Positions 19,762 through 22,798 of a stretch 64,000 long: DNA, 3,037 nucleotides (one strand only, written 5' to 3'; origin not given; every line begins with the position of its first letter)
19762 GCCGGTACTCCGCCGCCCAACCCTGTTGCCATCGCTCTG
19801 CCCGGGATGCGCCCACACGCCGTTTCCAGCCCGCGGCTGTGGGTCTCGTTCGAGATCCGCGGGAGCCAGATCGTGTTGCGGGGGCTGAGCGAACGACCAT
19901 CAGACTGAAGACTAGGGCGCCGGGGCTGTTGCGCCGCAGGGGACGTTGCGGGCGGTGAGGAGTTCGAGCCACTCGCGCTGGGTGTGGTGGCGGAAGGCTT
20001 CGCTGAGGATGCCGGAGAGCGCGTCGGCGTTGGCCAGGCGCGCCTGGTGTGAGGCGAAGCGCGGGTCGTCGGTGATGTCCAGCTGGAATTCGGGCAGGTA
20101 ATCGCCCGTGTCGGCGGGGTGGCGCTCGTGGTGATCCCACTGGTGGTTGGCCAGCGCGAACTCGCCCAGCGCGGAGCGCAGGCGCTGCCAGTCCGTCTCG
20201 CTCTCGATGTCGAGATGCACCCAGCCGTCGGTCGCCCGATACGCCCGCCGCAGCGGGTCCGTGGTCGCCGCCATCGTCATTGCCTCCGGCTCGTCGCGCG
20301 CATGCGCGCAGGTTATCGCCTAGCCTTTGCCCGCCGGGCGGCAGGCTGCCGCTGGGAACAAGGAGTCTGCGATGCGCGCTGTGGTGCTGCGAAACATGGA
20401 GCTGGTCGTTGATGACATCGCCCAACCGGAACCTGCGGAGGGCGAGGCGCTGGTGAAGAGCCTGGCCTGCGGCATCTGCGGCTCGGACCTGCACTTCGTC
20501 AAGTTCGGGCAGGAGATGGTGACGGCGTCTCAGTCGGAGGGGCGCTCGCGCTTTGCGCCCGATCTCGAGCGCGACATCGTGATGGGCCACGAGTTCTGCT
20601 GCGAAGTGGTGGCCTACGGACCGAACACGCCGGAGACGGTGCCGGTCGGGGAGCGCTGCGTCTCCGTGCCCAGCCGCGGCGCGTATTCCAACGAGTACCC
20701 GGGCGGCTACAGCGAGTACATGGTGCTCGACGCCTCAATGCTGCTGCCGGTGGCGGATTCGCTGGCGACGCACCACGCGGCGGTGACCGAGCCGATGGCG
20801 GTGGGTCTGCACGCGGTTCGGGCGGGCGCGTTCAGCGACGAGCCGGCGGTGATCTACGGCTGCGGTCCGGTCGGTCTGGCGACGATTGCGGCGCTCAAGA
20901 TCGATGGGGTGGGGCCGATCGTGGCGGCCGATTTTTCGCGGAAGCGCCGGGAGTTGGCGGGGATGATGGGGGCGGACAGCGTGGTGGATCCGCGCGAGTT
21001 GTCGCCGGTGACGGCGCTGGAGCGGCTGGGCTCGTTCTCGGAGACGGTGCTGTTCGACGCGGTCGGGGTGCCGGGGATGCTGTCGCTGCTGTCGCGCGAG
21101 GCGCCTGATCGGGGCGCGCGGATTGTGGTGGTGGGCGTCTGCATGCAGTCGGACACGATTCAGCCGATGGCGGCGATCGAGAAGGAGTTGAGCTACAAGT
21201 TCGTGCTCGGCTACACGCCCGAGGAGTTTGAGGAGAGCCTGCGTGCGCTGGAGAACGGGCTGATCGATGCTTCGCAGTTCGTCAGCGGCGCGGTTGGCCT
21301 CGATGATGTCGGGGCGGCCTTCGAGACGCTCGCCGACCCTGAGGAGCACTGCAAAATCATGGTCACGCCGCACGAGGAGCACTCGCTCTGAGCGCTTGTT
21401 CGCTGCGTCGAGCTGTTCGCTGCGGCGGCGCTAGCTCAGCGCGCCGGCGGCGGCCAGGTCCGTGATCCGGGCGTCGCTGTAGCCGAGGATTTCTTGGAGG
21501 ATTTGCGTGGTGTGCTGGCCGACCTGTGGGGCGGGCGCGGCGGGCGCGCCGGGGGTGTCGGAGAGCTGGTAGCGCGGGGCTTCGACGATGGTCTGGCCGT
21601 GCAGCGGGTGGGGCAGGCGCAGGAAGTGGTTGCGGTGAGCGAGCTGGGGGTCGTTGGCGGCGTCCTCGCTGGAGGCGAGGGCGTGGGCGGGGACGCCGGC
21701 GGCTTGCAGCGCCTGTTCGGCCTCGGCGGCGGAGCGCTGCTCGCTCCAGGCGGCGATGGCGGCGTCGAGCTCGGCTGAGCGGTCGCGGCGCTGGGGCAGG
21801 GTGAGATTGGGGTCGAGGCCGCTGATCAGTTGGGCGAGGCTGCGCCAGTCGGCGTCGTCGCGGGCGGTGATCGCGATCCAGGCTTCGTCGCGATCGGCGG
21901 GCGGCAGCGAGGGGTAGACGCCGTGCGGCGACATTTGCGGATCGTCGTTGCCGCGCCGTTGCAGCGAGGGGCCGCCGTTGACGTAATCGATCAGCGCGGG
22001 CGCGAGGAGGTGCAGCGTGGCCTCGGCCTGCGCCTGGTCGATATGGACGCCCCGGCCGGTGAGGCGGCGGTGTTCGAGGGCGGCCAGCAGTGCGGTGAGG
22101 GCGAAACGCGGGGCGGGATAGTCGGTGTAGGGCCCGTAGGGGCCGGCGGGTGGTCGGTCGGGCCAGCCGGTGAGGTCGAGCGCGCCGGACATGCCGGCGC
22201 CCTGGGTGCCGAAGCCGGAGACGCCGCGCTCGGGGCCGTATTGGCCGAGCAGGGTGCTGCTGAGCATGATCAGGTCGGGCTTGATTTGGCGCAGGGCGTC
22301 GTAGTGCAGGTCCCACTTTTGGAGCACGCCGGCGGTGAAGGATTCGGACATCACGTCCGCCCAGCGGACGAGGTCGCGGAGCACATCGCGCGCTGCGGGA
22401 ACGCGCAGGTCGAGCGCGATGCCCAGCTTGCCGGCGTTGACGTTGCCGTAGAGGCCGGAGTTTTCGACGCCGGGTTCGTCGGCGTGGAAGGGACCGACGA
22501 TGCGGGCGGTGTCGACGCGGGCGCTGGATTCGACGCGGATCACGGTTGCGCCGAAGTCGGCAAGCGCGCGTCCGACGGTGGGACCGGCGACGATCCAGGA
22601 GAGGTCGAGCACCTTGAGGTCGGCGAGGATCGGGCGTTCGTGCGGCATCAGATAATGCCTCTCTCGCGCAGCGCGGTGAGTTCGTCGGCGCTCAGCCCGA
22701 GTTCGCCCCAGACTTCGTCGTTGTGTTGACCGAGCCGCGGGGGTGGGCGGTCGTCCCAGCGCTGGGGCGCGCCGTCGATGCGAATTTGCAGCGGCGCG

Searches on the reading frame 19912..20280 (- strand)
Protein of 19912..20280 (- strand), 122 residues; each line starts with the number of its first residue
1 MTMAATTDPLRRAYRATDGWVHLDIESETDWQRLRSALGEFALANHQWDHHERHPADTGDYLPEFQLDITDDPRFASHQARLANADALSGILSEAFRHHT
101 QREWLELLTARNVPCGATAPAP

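Call 3: search_protein_families(library=pfam, proteins=[window:19912-20280:-], max_evalue=0.1)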
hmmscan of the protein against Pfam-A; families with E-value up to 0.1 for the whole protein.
window:19912-20280:- (122 aa): 1 family
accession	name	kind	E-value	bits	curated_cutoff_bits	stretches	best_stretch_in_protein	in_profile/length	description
PF02515.22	CoA_transf_3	-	2.9e-14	53.4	23.3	2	68-117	261-310/366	CoA-transferase family III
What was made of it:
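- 19912..20280 (-): Not part of the cassette. This is an intact, conserved stand-alone 'small domain' protein derived from family III CoA-transferases. It is 120 aa from the ATG at 20274, with the SD GGAGG at 20283-20287, and carries the invariant insert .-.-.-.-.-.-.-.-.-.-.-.. It abuts the small ORF tail-to-tail with a 3-nt gap. PF02515 at E 2.9e-14 (call 3).
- Checked: A 122-aa ORF at 19912-20280(-) hits PF02515 CoA_transf_3 at E 2.9e-14 (call 3).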

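Call 5: search_protein_families(library=ncbifam, proteins=[window:19912-20280:-], max_evalue=0.1)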
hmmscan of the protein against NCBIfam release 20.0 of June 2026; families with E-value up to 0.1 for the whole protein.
window:19912-20280:- (122 aa): 4 families
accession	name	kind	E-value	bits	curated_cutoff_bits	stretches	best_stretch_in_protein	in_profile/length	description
NF052585.1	SucGlutTfsCaiB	equivalog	0.0013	17.5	750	1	68-117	275-324/394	succinate--glutarate CoA-transferase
TIGR03253.1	oxalate_frc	equivalog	0.0051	15.6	504.2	1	68-117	288-337/416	formyl-CoA transferase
NF008511.0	PRK11430.1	equivalog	0.024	13.7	522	1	68-116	270-318/381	CoA:oxalate CoA-transferase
NF003809.0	PRK05398.1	subfamily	0.051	12.1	442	1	68-117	288-337/416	formyl-CoA transferase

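Call 6: search_protein_families(library=padloc, proteins=[window:19912-20280:-], max_evalue=1)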
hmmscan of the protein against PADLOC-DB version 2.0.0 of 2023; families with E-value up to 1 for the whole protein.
window:19912-20280:- (122 aa): 0 families

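Call 7: search_protein_families(library=phrogs, proteins=[window:19912-20280:-], max_evalue=1)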
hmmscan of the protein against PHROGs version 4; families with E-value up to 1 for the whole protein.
window:19912-20280:- (122 aa): 0 families

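Call 33: find_homologous_proteins(query=window:19912-20280:-)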
Query window:19912-20280:- (122 aa): 37 proteins with E <= 0.001 among 52 candidates.
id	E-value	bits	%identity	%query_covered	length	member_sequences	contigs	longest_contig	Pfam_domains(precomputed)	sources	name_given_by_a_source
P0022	5.4e-74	264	98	98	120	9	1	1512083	PF02515.23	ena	-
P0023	1.8e-63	230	83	98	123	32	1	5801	PF02515.23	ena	-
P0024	5.7e-63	229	85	96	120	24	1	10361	PF02515.23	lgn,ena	-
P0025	6.2e-62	225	84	95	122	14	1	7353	PF02515.23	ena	-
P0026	1.4e-61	224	85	93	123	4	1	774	PF02515.23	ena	-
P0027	3.5e-60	220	81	98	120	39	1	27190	PF02515.23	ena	-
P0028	3.9e-60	220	81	97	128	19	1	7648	PF02515.23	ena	-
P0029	3.5e-55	204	77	96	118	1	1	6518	PF02515.23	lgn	-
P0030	4.6e-55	203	76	98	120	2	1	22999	PF02515.23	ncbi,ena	-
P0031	5.9e-43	164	67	90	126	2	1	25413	PF02515.23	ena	-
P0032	9.2e-42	160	65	90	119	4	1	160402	PF02515.23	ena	-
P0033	1.8e-41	159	62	96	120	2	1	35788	PF02515.23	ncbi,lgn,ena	-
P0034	3.4e-41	158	64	91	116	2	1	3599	PF02515.23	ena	-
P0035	3.9e-41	158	62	96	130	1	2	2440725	PF02515.23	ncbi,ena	-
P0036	4.9e-41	158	62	96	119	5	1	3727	PF02515.23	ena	-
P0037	1.3e-40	156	62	96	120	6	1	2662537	PF02515.23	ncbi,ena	-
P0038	1.4e-40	156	61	96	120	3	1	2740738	PF02515.23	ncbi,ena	-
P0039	1.5e-40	156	62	96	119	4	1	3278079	PF02515.23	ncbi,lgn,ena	-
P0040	3.8e-40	155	65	90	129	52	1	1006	PF02515.23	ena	-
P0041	7.4e-40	154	62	96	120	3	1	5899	PF02515.23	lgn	-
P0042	2.7e-39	152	64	90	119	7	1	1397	PF02515.23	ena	-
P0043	3.4e-39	152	61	96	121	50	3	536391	PF02515.23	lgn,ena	-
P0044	6.2e-39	151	61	96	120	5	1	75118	PF02515.23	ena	-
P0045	6.9e-39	151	61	93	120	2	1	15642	PF02515.23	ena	-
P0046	8.8e-39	151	61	96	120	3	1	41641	PF02515.23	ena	-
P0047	3.7e-38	149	59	97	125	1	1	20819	PF02515.23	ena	-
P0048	6.1e-38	148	56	96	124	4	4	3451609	PF02515.23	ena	-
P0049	6.6e-38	148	60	96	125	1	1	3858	PF02515.23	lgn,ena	-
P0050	7.5e-38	148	59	93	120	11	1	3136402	PF02515.23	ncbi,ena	-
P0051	1.1e-37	147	62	90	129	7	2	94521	PF02515.23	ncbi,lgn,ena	-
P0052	1.6e-37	146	63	90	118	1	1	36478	PF02515.23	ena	-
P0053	2.0e-37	146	58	96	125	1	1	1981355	PF02515.23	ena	-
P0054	2.6e-36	143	61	88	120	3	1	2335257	PF02515.23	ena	-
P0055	1.5e-32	130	78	63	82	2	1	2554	PF02515.23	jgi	-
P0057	4.9e-22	96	75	50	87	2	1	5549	PF02515.23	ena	-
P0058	1.3e-18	85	57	61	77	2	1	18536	PF02515.23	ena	-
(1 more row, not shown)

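Call 59: search_solved_structures(query=A6, max_evalue=0.01, show_alignments=2)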
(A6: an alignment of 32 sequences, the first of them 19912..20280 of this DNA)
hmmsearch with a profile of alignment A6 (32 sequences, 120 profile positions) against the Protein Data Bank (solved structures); distinct sequences matched with E-value up to 0.01: 2.
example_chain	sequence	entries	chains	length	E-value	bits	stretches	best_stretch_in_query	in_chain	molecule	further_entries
5yiy_A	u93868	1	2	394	7.8e-06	29.3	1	66-111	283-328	CoA transferase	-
5yit_A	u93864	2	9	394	7.9e-06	29.3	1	66-111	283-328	CoA transferase III | Uncharacterized protein Rv3272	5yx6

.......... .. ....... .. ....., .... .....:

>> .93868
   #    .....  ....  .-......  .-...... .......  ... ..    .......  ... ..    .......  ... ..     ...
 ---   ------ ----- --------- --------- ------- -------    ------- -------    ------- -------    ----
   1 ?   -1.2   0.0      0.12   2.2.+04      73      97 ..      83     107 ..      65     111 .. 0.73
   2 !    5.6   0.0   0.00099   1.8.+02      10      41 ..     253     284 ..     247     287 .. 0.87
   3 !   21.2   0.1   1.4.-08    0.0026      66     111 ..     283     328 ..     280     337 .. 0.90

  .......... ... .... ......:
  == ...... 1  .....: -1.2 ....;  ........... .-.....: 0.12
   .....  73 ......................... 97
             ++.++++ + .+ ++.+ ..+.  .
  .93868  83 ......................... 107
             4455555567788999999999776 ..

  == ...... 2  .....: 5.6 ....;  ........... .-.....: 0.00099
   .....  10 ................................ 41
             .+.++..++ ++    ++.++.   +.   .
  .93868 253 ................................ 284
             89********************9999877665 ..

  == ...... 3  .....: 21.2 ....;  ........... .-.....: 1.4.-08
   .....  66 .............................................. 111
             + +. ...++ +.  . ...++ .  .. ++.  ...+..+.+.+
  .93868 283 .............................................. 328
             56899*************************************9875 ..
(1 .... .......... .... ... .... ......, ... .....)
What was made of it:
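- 19912..20280 (-): It maps to Rv3272 residues 253-328 (call 59).
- On Family III CoA-transferase (120-aa neighbour): The protein is 120 aa and aligns only to Rv3272 residues 253-328 of 394 (call 59).
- Checked: It matches profile positions ~261-310 of 366 and Rv3272 residues 253-328 of 394 (calls 3, 59).
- The missing parts are at both ends, not just the N-terminus (call 59).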

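Call 76: predict_structure(alignment_id=A6)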
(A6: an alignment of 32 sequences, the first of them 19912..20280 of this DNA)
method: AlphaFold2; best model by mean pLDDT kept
length: 122 residues; sequences in the alignment: 32
mean_pLDDT: 79.0   pTM: 0.71
mean pLDDT of the five models: 79.0, 77.0, 75.1, 70.3, 69.8
residues with pLDDT >= 90: 52; 70-90: 35; 50-70: 23; < 50: 12
segments of 3 or more residues with pLDDT < 50: 1-4, 60-62
pLDDT, mean of each block of 10 residues (from residue 1): 62 92 93 89 64 51 59 85 90 89 93 84 48
secondary structure, 60 per line:
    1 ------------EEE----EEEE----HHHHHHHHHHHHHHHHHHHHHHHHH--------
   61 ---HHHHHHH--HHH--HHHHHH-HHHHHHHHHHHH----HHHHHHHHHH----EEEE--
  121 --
elements in order: E13-15 E20-23 H28-52 H64-70 H78-83 H85-96 H101-110 E115-118

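Call 79: fold_search(model_id=the predicted structure, library=pdb)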
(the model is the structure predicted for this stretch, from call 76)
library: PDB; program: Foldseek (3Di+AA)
matches with E <= 10: 99; with E <= 0.001: 4
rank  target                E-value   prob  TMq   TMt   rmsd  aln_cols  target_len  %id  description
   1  9br6_B                4.0e-04  1.00  0.60  0.19   3.2       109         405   21  Crystal structure of human succinyl-CoA:glutarate-CoA transferase (SUGCT) (released 2024-08-07)
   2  9br7_A                5.4e-04  1.00  0.60  0.19   3.0       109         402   21  Crystal structure of human succinyl-CoA:glutarate-CoA transferase (SUGCT) in complex with Losartan carboxylic acid (released 2024-08-07)
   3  9br7_C                7.9e-04  1.00  0.59  0.19   3.3       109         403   21  Crystal structure of human succinyl-CoA:glutarate-CoA transferase (SUGCT) in complex with Losartan carboxylic acid (released 2024-08-07)
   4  9br7_B                8.4e-04  1.00  0.60  0.19   3.0       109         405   21  Crystal structure of human succinyl-CoA:glutarate-CoA transferase (SUGCT) in complex with Losartan carboxylic acid (released 2024-08-07)
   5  2g04_A                1.0e-03  1.00  0.54  0.19   7.2       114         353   18  Crystal structure of fatty acid-CoA racemase from Mycobacterium tuberculosis H37Rv (released 2007-01-02)
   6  9br6_A                1.2e-03  1.00  0.61  0.19   3.0       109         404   21  Crystal structure of human succinyl-CoA:glutarate-CoA transferase (SUGCT) (released 2024-08-07)
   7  9i2t_B                3.9e-03  1.00  0.55  0.20   7.0       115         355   15  Alpha-Methylacyl-CoA racemase from Mycobacterium tuberculosis (released 2025-06-11)
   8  9i2v_D                4.4e-03  1.00  0.55  0.19   7.0       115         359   15  Alpha-Methylacyl-CoA racemase from Mycobacterium tuberculosis in complex with fenoprofenoyl-CoA (released 2025-06-11)
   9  5yx6_A                4.7e-03  1.00  0.65  0.23   4.5       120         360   21  Crystal structure of Rv3272 from M. tuberculosis orthorhombic form (released 2018-11-07)
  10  9i32_B                5.0e-03  1.00  0.55  0.19   7.4       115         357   13  Alpha-Methylacyl-CoA racemase from Mycobacterium tuberculosis in complex with isobutanoyl-CoA (released 2025-06-11)
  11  9zav_A                6.0e-03  1.00  0.61  0.20   3.3       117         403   20  Crystal structure of Formyl-coenzyme A transferase from Brucella melitensis in complex with succinate (released 2025-12-03)
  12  9i2t_F                6.4e-03  1.00  0.57  0.21   2.8       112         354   14  Alpha-Methylacyl-CoA racemase from Mycobacterium tuberculosis (released 2025-06-11)
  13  9i30_A                7.2e-03  1.00  0.53  0.19   7.4       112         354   13  Alpha-Methylacyl-CoA racemase from Mycobacterium tuberculosis in complex with ketoprofenoyl-CoA (released 2025-06-11)
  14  5yx6_D                7.7e-03  1.00  0.64  0.24   4.1       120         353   22  Crystal structure of Rv3272 from M. tuberculosis orthorhombic form (released 2018-11-07)
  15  8rp5_A                8.2e-03  1.00  0.54  0.19   7.2       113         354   13  Alpha-Methylacyl-CoA racemase from Mycobacterium tuberculosis (E241A mutant) (released 2024-04-10)
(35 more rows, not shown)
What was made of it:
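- On Family III CoA-transferase (120-aa neighbour): The Foldseek probability is 1.00 to SUGCT, Rv3272 and Frc (call 79). TMt is about 0.2 (call 79).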

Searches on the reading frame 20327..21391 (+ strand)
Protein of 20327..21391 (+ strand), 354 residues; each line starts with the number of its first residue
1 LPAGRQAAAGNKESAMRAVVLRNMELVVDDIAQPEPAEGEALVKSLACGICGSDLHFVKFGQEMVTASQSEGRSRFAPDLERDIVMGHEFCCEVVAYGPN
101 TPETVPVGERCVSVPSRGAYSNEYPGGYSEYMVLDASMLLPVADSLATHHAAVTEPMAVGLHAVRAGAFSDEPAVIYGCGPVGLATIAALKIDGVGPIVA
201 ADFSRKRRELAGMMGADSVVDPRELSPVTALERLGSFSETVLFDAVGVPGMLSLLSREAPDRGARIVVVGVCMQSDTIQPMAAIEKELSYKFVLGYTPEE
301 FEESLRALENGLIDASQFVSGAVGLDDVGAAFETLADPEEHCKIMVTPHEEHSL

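Call 3: search_protein_families(library=pfam, proteins=[window:20327-21391:+], max_evalue=0.1)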
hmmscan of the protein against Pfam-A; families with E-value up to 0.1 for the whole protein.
window:20327-21391:+ (354 aa): 3 families
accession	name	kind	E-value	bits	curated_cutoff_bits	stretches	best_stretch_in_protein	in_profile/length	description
PF00107.32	ADH_zinc_N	-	2.5e-15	57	31.8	1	181-309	1-128/129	Zinc-binding dehydrogenase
PF08240.17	ADH_N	-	3.6e-12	46.9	23.5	1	38-143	2-103/104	Alcohol dehydrogenase GroES-like domain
PF16912.11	Glu_dehyd_C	-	0.0064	16.4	34.9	1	168-334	28-200/211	Glucose dehydrogenase C-terminus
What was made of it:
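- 20372..21391 (+): Zn-dependent alcohol dehydrogenase (339 aa from the ATG at 20372). It is the conserved right-hand neighbour, divergent from the CoA-like mini-gene. PF08240 and PF00107 (call 3).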

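Call 5: search_protein_families(library=ncbifam, proteins=[window:20327-21391:+], max_evalue=0.1)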
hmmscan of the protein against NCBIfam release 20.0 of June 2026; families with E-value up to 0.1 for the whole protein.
window:20327-21391:+ (354 aa): 19 families
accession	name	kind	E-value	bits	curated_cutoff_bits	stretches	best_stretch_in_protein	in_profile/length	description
NF041097.1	keto_inos_dh_IolM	equivalog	5.1e-36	124.1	450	2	124-345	149-387/389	scyllo-inosose 3-dehydrogenase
NF007375.0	PRK09880.1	equivalog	3.6e-32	111.5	469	2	120-346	118-341/344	L-idonate 5-dehydrogenase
NF007489.0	PRK10083.1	equivalog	4.8e-31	108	376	1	19-347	4-336/339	Zn-dependent oxidoreductase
NF003808.0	PRK05396.1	equivalog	8.4e-28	97.2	380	2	124-338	117-331/341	L-threonine 3-dehydrogenase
TIGR00692.1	tdh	equivalog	2.8e-25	89.1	458.35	2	124-335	115-328/340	L-threonine 3-dehydrogenase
TIGR03451.1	mycoS_dep_FDH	equivalog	1.4e-20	73.4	512.9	2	164-336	169-347/358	S-(hydroxymethyl)mycothiol dehydrogenase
TIGR03366.1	HpnZ_proposed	hypoth_equivalog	1.7e-20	73.5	328.1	2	123-310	105-295/315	putative phosphonate catabolism associated alcohol dehydrogenase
NF007642.0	PRK10309.1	equivalog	3.4e-16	59.4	550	1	24-275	10-265/347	galactitol-1-phosphate 5-dehydrogenase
NF010344.0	PRK13771.1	subfamily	4.3e-15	55.5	349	2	115-348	105-333/334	putative alcohol dehydrogenase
TIGR03989.1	Rxyl_3153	subfamily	2.5e-13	50.1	440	2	126-333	139-356/370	NDMA-dependent alcohol dehydrogenase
TIGR01202.1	bchC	equivalog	2.8e-10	39.8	291.25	1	77-339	53-301/308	chlorophyll synthesis pathway protein BchC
TIGR02824.1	quinone_pig3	subfamily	2.9e-09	36.4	296.8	1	25-271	14-239/325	putative NAD(P)H quinone oxidoreductase, PIG3 family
TIGR03201.1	dearomat_had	equivalog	4e-09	36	338.65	1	26-335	11-336/349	6-hydroxycyclohex-1-ene-1-carbonyl-CoA dehydrogenase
TIGR02818.1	adh_III_F_hyde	equivalog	4.9e-09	35.7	543.95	1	127-335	139-356/368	S-(hydroxymethyl)glutathione dehydrogenase/class III alcohol dehydrogenase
NF041172.1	AcrlCoa_red_Thmprot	equivalog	8.6e-09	34.8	500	1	16-347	1-333/334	acryloyl-CoA reductase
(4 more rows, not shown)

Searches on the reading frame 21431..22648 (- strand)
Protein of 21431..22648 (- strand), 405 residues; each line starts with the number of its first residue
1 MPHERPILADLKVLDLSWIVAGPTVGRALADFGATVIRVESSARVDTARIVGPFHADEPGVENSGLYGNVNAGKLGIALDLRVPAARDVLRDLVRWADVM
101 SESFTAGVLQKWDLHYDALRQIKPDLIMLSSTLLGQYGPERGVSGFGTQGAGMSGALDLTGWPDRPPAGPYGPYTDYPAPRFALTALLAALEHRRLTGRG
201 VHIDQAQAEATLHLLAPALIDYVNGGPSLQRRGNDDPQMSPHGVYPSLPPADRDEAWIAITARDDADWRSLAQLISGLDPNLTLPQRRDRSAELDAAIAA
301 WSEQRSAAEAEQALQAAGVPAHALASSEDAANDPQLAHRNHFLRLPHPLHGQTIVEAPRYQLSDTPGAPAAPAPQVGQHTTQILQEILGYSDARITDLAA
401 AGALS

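Call 3: search_protein_families(library=pfam, proteins=[window:21431-22648:-], max_evalue=0.1)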
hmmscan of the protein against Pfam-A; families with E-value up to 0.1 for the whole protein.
window:21431-22648:- (405 aa): 2 families
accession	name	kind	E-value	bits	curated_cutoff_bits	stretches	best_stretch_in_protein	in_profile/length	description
PF02515.22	CoA_transf_3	-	8.5e-93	311.8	23.3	1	8-380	1-366/366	CoA-transferase family III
PF15915.11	BAT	-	0.0068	16.6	25.8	0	240-291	94-145/156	GAF and HTH_10 associated domain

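Call 5: search_protein_families(library=ncbifam, proteins=[window:21431-22648:-], max_evalue=0.1)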
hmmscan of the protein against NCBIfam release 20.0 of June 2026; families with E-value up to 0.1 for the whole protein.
window:21431-22648:- (405 aa): 7 families
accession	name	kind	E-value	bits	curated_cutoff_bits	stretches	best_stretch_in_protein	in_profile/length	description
NF052585.1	SucGlutTfsCaiB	equivalog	3.6e-52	177.3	750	1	4-387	4-388/394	succinate--glutarate CoA-transferase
NF041294.1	Scnl_mescCoAtase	equivalog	2.2e-44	152.2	700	1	8-384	4-380/381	succinyl-CoA:mesaconate CoA-transferase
NF008511.0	PRK11430.1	equivalog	4.1e-41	141.3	522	1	10-344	12-340/381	CoA:oxalate CoA-transferase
NF003809.0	PRK05398.1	subfamily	1.3e-40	139.3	442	2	8-215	5-208/416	formyl-CoA transferase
TIGR03253.1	oxalate_frc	equivalog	2.2e-38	132.1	504.2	1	8-403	4-415/416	formyl-CoA transferase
NF002914.1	PRK03525.1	equivalog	3.8e-26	91.9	413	2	8-245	10-236/400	L-carnitine CoA-transferase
TIGR04253.1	mesacon_CoA_iso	equivalog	1.7e-22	80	725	2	7-215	2-202/403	2-methylfumaryl-CoA isomerase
